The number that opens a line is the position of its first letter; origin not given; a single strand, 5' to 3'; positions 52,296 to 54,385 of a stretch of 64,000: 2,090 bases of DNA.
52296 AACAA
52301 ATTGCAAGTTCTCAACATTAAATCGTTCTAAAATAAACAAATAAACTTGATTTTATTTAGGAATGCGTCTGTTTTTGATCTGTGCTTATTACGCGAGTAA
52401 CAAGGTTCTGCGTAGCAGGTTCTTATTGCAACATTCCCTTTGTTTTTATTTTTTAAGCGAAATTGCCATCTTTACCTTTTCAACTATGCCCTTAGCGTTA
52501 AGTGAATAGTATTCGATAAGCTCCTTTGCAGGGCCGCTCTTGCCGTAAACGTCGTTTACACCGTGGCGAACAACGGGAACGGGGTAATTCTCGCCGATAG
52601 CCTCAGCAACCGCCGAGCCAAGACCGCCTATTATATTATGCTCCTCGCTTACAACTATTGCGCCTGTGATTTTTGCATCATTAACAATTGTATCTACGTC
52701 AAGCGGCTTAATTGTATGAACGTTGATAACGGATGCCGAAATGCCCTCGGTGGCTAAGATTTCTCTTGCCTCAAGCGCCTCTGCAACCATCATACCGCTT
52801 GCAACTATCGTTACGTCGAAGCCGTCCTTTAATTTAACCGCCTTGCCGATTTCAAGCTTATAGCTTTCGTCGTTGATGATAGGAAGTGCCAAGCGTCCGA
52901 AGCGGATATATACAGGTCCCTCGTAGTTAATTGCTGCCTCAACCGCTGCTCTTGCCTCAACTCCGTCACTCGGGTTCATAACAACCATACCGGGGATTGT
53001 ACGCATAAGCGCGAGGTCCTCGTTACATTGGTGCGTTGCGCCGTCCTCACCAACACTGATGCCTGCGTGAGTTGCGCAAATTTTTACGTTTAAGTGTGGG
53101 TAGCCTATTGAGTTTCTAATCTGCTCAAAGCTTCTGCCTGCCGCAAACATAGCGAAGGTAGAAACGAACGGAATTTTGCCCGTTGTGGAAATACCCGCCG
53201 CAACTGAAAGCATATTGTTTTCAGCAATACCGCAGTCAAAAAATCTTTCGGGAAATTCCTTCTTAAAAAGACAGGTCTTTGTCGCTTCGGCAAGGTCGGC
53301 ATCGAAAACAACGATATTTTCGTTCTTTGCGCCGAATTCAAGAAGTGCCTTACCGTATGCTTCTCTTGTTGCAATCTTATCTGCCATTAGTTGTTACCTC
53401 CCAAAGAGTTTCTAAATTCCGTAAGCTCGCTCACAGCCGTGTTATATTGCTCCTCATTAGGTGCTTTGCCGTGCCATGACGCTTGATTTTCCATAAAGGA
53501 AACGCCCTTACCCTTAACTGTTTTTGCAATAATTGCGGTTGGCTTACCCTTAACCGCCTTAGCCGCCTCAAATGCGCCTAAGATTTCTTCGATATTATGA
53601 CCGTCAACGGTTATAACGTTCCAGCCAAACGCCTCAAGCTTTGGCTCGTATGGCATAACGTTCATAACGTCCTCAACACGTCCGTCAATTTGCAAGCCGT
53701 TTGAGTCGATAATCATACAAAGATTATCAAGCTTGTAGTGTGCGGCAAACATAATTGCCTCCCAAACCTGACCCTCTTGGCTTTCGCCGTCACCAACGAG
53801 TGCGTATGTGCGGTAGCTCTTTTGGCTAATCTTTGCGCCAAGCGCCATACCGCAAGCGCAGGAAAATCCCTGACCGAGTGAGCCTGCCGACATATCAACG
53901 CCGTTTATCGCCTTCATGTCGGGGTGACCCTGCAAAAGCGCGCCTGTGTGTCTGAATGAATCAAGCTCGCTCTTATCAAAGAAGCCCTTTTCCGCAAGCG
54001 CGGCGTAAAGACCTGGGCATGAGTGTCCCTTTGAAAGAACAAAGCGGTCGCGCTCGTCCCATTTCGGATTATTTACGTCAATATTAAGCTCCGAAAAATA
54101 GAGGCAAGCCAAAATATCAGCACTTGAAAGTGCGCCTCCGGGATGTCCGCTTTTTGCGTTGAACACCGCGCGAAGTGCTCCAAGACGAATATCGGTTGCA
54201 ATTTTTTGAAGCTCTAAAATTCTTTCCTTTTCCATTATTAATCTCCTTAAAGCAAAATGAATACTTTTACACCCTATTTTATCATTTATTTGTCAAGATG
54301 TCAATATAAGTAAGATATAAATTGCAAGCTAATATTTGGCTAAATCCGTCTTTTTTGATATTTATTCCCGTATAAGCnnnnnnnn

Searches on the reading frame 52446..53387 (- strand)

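Call 41: search_protein_families(library=pfam, proteins=[window:52446-53387:-], max_evalue=0.0001)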
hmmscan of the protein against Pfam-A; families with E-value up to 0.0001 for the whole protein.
window:52446-53387:- (313 aa): 3 families
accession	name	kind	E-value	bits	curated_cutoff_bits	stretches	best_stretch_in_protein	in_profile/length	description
PF02779.29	Transket_pyr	-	1.4e-48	165.3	27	1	4-169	2-173/174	Transketolase, pyrimidine binding domain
PF02780.25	Transketolase_C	-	3.5e-33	114.6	25.9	1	181-301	1-124/124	Transketolase, C-terminal domain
PF22613.1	Transketolase_C_1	-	1.1e-06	29.2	27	1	188-295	10-111/113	Transketolase-like TK C-terminal domain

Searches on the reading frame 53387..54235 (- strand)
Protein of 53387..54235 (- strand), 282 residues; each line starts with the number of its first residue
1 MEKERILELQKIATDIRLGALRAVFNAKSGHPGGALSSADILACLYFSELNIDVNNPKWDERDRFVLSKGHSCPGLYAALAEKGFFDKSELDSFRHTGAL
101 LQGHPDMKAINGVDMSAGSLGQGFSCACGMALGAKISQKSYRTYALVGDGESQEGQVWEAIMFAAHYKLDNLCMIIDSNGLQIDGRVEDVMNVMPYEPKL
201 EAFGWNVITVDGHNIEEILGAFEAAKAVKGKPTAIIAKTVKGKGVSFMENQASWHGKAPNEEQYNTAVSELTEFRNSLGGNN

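Call 44: search_protein_families(library=pfam, proteins=[window:53387-54235:-], max_evalue=0.0001)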
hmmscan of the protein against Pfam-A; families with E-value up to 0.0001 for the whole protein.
window:53387-54235:- (282 aa): 3 families
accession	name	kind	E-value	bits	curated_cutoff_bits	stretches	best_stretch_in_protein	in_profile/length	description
PF00456.26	Transketolase_N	-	1.3e-59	202.3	22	1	10-264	3-268/334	Transketolase, thiamine diphosphate binding domain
PF00676.26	E1_dh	-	1.5e-10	41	22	1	116-227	99-209/300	Dehydrogenase E1 component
PF13292.11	DXP_synthase_N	-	1.3e-09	38.1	21.2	1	8-192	17-184/274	1-deoxy-D-xylulose-5-phosphate synthase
